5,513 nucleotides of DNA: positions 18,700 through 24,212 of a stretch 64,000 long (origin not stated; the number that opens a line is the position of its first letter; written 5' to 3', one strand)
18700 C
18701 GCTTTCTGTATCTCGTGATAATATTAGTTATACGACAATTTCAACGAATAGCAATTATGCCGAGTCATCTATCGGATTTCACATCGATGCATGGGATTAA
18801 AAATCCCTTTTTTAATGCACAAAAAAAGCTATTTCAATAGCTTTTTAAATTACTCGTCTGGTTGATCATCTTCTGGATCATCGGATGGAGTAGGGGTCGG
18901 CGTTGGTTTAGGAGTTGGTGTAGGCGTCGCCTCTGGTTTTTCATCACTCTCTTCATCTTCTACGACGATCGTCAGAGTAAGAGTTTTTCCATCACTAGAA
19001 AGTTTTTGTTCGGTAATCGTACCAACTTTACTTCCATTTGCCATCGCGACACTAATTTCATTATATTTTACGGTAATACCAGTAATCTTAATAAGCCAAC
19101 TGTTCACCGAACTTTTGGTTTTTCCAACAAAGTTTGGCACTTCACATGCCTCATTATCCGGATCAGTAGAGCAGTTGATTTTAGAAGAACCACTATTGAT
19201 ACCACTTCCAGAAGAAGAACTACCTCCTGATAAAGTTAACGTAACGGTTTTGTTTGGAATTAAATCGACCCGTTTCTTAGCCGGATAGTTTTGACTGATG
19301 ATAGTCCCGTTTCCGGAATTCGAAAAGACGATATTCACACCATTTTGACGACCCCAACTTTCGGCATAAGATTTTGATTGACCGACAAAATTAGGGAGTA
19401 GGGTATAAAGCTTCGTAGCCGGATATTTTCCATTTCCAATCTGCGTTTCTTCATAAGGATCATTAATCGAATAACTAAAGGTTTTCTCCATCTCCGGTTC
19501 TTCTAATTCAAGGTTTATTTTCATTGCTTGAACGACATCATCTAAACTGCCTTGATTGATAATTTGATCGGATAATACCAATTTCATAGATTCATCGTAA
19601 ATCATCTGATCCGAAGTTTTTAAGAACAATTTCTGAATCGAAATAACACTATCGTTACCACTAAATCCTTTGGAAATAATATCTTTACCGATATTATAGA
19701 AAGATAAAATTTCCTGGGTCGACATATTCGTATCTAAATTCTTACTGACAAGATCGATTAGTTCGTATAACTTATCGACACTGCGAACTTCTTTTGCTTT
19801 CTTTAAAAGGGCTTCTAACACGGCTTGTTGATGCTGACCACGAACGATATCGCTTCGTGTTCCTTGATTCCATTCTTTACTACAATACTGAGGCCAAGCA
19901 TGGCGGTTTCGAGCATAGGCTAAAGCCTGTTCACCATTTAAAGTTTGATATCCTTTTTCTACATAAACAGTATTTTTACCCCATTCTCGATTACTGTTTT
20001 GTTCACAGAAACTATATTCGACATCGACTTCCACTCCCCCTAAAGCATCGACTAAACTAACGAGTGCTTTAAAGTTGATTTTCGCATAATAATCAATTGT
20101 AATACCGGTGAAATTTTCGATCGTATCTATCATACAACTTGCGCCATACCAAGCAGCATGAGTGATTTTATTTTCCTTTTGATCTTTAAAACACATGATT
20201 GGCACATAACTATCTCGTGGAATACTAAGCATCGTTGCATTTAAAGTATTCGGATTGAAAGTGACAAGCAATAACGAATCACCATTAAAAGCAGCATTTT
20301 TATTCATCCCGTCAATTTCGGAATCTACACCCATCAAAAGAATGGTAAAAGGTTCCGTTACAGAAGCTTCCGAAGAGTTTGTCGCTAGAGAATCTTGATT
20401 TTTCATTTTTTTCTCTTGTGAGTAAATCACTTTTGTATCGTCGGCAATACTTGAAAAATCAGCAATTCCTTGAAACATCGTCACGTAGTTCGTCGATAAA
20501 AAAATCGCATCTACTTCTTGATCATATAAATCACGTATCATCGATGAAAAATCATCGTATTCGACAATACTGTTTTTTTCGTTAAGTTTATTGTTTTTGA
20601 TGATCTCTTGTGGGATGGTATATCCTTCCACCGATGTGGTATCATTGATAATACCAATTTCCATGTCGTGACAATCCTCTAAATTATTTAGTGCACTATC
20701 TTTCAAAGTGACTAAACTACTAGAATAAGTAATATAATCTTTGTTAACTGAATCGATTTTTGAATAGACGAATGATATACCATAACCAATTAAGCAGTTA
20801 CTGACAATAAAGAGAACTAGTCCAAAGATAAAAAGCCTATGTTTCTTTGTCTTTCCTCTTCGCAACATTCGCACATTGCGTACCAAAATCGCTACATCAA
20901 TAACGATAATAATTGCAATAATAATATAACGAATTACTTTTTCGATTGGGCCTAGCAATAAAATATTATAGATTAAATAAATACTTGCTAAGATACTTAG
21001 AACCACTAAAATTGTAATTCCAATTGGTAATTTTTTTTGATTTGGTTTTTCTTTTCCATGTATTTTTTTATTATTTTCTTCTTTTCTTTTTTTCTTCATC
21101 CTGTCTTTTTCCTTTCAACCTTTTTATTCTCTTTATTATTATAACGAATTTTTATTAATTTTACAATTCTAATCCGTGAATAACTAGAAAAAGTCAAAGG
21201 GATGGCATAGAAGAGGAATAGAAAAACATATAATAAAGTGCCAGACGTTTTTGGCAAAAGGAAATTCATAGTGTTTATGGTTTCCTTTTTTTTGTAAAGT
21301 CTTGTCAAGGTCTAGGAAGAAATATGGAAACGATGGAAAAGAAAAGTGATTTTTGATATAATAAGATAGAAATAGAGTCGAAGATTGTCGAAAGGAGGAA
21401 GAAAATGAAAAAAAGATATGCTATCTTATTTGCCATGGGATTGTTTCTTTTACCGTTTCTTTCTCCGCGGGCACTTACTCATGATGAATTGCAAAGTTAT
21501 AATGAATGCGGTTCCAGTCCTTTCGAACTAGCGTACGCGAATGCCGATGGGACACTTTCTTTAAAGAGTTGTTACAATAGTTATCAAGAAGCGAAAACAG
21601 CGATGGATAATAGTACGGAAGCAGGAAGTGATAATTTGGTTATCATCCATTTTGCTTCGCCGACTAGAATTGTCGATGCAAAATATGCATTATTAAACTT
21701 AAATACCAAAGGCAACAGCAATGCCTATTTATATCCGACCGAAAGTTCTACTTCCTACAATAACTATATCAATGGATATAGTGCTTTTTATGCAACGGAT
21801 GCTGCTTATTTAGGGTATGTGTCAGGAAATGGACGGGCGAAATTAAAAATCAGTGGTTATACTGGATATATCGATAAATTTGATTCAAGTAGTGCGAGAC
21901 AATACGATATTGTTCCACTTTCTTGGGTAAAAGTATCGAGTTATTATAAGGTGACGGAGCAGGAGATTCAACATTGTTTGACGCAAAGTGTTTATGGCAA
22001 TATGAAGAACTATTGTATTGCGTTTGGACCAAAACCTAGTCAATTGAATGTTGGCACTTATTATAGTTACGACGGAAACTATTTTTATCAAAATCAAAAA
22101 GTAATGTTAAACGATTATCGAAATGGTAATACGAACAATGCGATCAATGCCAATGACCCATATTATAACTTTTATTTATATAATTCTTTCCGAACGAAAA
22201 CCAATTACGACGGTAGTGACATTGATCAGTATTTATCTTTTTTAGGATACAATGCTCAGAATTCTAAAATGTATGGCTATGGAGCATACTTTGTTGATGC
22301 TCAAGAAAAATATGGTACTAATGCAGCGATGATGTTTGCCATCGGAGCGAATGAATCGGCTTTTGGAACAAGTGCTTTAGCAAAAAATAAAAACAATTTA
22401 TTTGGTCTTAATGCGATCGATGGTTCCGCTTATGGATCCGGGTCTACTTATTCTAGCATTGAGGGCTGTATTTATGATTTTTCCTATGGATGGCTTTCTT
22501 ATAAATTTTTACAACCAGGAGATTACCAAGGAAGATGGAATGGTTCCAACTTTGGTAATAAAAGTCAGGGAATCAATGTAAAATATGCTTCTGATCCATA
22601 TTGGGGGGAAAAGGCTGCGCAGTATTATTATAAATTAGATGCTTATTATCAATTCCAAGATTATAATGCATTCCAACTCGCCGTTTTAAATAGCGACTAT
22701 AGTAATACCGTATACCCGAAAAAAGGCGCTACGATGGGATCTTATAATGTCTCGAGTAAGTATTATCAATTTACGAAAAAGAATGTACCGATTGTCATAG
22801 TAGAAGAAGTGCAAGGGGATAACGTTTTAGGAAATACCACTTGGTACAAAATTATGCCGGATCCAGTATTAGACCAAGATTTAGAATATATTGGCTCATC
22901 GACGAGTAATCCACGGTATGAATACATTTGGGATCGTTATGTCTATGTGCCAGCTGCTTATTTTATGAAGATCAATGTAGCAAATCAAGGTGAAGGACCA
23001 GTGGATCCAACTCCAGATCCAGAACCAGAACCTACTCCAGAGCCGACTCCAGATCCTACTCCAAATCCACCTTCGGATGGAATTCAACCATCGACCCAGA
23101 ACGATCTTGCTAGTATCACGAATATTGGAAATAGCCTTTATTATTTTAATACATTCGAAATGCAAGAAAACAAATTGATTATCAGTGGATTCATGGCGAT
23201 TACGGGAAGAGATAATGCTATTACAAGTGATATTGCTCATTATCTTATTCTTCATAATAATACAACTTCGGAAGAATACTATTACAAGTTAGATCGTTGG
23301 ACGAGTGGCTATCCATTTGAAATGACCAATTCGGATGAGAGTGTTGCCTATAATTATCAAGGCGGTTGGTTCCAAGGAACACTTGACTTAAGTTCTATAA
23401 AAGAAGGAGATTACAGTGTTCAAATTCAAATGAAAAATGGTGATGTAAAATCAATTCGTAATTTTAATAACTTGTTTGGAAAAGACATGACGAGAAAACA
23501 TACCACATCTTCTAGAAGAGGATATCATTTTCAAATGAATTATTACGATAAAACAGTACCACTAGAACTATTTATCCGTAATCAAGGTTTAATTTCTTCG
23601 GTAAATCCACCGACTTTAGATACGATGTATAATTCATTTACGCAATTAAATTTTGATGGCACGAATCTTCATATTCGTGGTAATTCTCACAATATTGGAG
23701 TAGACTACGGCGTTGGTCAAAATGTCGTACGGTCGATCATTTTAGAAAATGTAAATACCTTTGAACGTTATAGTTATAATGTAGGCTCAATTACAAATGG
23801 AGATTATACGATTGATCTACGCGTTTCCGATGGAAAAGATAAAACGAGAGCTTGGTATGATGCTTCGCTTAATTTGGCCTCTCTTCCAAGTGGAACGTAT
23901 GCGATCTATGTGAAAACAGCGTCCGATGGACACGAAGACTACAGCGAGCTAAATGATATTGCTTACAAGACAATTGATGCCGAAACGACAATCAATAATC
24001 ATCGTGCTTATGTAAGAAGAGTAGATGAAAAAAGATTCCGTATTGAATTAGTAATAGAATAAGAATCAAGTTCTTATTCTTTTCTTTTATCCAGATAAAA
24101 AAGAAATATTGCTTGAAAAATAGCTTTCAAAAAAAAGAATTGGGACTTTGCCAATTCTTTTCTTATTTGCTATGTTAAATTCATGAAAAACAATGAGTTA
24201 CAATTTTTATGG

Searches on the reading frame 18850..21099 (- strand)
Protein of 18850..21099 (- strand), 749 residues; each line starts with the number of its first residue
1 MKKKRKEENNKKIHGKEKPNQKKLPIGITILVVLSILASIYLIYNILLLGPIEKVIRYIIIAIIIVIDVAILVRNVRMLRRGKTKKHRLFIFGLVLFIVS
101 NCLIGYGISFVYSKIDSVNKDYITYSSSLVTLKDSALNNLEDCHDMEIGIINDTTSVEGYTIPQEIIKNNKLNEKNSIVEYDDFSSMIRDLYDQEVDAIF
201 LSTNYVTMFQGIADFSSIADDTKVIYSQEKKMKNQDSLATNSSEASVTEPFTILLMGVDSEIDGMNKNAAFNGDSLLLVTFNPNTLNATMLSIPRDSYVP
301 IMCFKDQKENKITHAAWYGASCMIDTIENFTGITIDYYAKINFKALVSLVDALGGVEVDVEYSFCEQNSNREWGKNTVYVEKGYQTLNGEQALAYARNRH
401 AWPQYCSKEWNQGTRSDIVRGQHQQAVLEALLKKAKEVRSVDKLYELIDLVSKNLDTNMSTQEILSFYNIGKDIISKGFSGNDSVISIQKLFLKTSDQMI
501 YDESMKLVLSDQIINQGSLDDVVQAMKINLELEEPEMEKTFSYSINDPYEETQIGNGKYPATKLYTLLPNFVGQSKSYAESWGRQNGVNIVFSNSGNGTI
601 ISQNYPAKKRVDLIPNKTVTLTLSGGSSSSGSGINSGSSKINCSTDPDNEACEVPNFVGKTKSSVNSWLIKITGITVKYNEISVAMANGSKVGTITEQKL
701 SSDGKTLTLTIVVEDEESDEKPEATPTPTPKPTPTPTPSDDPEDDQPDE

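Call 5: search_protein_families(library=pfam, proteins=[window:18850-21099:-], max_evalue=0.01)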
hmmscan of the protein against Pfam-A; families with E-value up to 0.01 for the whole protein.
window:18850-21099:- (749 aa): 3 families
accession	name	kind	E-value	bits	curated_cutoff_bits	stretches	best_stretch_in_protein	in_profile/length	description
PF03816.19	LytR_cpsA_psr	-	2.1e-42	145.3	24.6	1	273-436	2-149/150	LytR_cpsA_psr family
PF03793.24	PASTA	-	5.1e-11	42.8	23.2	1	568-624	3-63/64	PASTA domain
PF12974.12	Phosphonate-bd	-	2.7e-06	27.4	27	1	123-229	83-188/242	ABC transporter, phosphonate, periplasmic substrate-binding protein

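Call 18: find_encoding_contigs(protein=window:18850-21099:-, flank=3000, max_places=10)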
Protein window:18850-21099:- (749 aa): 2 contigs read that carry it; 1 place shown.
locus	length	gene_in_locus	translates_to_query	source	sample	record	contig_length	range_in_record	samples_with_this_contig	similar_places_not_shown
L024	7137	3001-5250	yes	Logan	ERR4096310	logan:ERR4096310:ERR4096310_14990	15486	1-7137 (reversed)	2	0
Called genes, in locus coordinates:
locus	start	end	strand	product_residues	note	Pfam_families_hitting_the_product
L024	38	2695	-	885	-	PF01832:Glucosaminidase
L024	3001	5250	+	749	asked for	PF12974:Phosphonate-bd (weak), PF03816:LytR_cpsA_psr, PF03793:PASTA (weak)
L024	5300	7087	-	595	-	PF12810:ALK_LTK_GRD, PF22633:F5_F8_type_C_2 (weak)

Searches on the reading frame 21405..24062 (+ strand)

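Call 5: search_protein_families(library=pfam, proteins=[window:21405-24062:+], max_evalue=0.01)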
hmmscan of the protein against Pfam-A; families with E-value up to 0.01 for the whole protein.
window:21405-24062:+ (885 aa): 1 family
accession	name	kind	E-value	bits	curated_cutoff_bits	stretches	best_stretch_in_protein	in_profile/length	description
PF01832.25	Glucosaminidase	-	5.5e-15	56.6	30.2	1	294-411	2-121/123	Mannosyl-glycoprotein endo-beta-N-acetylglucosaminidase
